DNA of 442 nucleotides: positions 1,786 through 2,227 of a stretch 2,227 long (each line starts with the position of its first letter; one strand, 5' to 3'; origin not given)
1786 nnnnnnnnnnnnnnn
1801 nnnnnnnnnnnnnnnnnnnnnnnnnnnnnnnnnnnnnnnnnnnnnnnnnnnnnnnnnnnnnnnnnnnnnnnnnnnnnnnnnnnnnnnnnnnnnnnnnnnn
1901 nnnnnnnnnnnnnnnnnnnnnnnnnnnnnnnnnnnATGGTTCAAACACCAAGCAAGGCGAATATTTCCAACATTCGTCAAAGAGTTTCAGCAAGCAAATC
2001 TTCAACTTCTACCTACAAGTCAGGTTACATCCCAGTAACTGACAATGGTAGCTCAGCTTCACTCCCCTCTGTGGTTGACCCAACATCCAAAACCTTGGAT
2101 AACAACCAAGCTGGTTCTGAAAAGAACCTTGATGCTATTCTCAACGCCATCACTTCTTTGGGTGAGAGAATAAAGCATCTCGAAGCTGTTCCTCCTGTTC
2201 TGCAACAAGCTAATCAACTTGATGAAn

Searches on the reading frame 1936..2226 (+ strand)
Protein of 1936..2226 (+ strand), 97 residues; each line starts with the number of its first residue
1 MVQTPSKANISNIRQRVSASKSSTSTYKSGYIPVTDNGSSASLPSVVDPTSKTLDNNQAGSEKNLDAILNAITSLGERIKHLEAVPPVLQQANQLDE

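Call 9: search_protein_families(library=pfam, proteins=[window:1936-2226:+], max_evalue=1)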
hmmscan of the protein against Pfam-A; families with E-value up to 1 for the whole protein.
window:1936-2226:+ (97 aa): 0 families

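Call 19: find_homologous_proteins(query=window:1936-2226:+, max_evalue=0.01)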
Query window:1936-2226:+ (97 aa): 1 proteins with E <= 0.01 among 3 candidates.
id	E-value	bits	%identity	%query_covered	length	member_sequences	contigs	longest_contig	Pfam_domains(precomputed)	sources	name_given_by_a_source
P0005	1.7e-17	81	63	86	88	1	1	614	-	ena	-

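Call 20: find_encoding_contigs(protein=P0005, flank=10000)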
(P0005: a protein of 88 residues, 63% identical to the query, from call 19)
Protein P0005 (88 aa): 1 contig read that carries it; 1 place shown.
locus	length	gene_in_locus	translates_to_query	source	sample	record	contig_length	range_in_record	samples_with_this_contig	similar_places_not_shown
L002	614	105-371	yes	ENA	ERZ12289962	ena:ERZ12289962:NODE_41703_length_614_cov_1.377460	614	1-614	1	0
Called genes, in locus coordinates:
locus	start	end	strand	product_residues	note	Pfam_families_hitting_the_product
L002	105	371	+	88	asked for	-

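Call 48: search_protein_representatives(protein=window:1936-2226:+)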
Query: 97 residues. Proteins with E-value up to 0.001 (for the whole library): 5; up to 1e-10: 4; up to 1e-30: 2. The best 5 are listed.
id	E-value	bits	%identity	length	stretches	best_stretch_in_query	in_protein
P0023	2.7e-52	190.3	100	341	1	1-97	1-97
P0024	7.1e-52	189.0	98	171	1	1-97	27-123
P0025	6.8e-27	109.4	73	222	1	1-96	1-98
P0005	5.3e-18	81.1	68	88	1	1-83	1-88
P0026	3.4e-06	43.5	36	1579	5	40-77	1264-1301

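Call 55: search_protein_families(library=pfam, proteins=[P0023], max_evalue=0.1)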
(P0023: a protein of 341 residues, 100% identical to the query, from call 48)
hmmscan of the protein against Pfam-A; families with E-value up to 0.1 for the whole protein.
P0023 (341 aa): 0 families
